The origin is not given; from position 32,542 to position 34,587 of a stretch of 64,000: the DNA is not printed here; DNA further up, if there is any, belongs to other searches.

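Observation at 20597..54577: Sulfatase-rich PUL under ECF-sigma/anti-sigma control, with an enzyme set that matches no substrate I can name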

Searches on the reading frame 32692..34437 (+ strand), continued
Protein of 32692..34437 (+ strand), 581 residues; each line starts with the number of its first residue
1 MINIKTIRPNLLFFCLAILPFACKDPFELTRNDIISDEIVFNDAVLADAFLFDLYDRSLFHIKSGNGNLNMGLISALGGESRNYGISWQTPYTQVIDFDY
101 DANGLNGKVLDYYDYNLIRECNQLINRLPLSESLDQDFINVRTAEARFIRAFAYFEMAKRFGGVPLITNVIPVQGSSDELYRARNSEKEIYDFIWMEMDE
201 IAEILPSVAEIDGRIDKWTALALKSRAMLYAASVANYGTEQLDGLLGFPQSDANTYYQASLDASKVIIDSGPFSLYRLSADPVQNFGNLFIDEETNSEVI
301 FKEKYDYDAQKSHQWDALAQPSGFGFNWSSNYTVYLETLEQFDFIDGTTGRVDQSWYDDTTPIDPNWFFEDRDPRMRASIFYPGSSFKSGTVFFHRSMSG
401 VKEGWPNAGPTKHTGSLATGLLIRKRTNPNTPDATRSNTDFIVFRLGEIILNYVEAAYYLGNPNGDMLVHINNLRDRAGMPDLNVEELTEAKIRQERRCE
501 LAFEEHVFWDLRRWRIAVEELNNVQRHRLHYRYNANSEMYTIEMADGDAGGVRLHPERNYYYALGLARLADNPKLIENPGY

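Call 18: find_encoding_contigs(protein=P0042, flank=10000, max_places=2)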
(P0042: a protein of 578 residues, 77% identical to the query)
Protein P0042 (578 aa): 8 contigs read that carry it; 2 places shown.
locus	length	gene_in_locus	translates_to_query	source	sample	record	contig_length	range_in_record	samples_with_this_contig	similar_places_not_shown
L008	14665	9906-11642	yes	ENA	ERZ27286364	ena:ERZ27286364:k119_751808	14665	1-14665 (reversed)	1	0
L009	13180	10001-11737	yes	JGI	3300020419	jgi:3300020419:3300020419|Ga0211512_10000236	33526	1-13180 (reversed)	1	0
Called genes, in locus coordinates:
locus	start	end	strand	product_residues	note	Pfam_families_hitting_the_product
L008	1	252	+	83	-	?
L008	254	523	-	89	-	-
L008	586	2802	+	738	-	PF00930:DPPIV_N, PF00326:Peptidase_S9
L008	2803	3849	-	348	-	PF08240:ADH_N, PF00107:ADH_zinc_N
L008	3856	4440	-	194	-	PF00265:TK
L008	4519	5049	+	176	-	PF12680:SnoaL_2 (weak)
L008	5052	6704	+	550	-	PF00884:Sulfatase, PF01663:Phosphodiest (faint), PF16347:SGSH_C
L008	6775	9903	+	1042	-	PF13620:CarboxypepD_reg, PF13715:CarbopepD_reg_2, PF07715:Plug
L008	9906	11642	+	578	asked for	PF14322:SusD-like_3, PF07980:SusD_RagB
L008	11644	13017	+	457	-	PF11790:Glyco_hydro_cc, PF02018:CBM_4_9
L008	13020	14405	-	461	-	PF10142:PhoPQ_related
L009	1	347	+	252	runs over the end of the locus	PF02678:Pirin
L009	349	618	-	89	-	-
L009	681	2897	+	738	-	PF00930:DPPIV_N, PF00326:Peptidase_S9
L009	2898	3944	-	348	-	PF08240:ADH_N, PF00107:ADH_zinc_N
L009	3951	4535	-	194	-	PF00265:TK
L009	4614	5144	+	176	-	PF12680:SnoaL_2 (weak)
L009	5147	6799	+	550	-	PF00884:Sulfatase, PF01663:Phosphodiest (faint), PF16347:SGSH_C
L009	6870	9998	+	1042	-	PF13620:CarboxypepD_reg, PF13715:CarbopepD_reg_2, PF07715:Plug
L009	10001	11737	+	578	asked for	PF14322:SusD-like_3, PF07980:SusD_RagB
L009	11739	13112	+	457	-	PF11790:Glyco_hydro_cc, PF02018:CBM_4_9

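Call 21: find_related_loci(query=A1, collection=genome_contigs, flank=10000)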
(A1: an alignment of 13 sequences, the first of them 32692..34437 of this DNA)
Query A1 (581 aa) in genome_contigs; peptide patterns used: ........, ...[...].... (x = any residue, [..] = any of these).
37 stretches matched a pattern; 12 encode a relative of the query (tblastn E <= 1e-3); 12 distinct loci.
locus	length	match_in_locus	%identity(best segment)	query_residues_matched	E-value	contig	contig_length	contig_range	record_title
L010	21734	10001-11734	78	1-581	0e+0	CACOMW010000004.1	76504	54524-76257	MAG: uncultured Marinoscillum sp. isolate AH-324-A18 genome assembly, contig: AH-324-A18_NODE_4, whole genome shotgun se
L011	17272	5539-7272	77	1-581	0e+0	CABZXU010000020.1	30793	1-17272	MAG: uncultured Marinoscillum sp. isolate AG-343-C10 genome assembly, contig: AG-343-C10_NODE_20, whole genome shotgun s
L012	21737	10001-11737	76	1-581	0e+0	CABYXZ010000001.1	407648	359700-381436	MAG: uncultured Marinoscillum sp. isolate AG-895-E03 genome assembly, contig: AG-895-E03_NODE_1, whole genome shotgun se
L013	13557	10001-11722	76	8-581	0e+0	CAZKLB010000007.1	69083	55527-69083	MAG TPA_asm: uncultured Marinoscillum sp. isolate binchicken_co76_394 genome assembly, contig: NODE_380_length_69083_cov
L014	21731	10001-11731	76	5-581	0e+0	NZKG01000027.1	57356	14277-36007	MAG: Marinoscillum sp. isolate MED1001 63886, whole genome shotgun sequence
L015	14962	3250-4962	76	11-581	0e+0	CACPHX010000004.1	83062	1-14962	MAG: uncultured Marinoscillum sp. isolate AG-426-P19 genome assembly, contig: AG-426-P19_NODE_4, whole genome shotgun se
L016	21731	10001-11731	76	1-581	0e+0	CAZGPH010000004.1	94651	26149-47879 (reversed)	MAG TPA_asm: uncultured Marinoscillum sp. isolate binchicken_co222_293 genome assembly, contig: NODE_93_length_94651_cov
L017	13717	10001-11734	75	4-581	0e+0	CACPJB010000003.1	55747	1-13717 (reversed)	MAG: uncultured Marinoscillum sp. isolate AG-435-C06 genome assembly, contig: AG-435-C06_NODE_3, whole genome shotgun se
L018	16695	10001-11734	74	4-581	0e+0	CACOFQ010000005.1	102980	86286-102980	MAG: uncultured Marinoscillum sp. isolate AH-321-C20 genome assembly, contig: AH-321-C20_NODE_5, whole genome shotgun se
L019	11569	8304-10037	73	4-581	0e+0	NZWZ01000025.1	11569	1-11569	MAG: Flammeovirgaceae bacterium isolate NAT44 11991, whole genome shotgun sequence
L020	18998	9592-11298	75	11-581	0e+0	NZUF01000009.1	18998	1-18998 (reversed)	MAG: Flammeovirgaceae bacterium isolate NAT912 12535, whole genome shotgun sequence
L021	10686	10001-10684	73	11-240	6e-108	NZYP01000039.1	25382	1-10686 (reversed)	MAG: Flammeovirgaceae bacterium isolate NAT270 23240, whole genome shotgun sequence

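Call 67: search_solved_structures(query=L008:5052-6704:+, max_evalue=1e-40)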
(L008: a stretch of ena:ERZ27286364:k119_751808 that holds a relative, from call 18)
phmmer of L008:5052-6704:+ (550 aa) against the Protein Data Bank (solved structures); distinct sequences matched with E-value up to 1e-40: 10.
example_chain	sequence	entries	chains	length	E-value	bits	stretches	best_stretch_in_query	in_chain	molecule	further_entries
5g2v_A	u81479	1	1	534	6e-144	483.8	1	25-533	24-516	N-ACETYLGLUCOSAMINE-6-SULFATASE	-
7p24_AAA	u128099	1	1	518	2.9e-142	478.2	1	30-531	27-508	Mucin-desulfating sulfatase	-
9s03_A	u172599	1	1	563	1.6e-138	465.8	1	11-541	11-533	Putative sulfatase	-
7ebp_A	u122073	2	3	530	1.1e-119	403.7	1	23-530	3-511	Sulfatase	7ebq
9s8y_A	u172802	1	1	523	3.6e-118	398.7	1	29-530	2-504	Sulfatase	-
7lha_A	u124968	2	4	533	5.8e-92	312.2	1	27-242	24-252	Exo-L-galactose-6-sulfatase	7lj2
7snj_A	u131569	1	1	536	1e-82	281.7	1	15-234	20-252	Arylsulfatase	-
7sno_A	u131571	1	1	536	8.9e-82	278.6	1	15-234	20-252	Arylsulfatase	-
6hr5_A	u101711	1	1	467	2.4e-46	161.6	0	314-533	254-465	Alpha-L-rhamnosidase/sulfatase (GH78)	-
9ihk_D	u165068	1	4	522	5.1e-42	147.3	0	322-529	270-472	Sulfatase_S1_30A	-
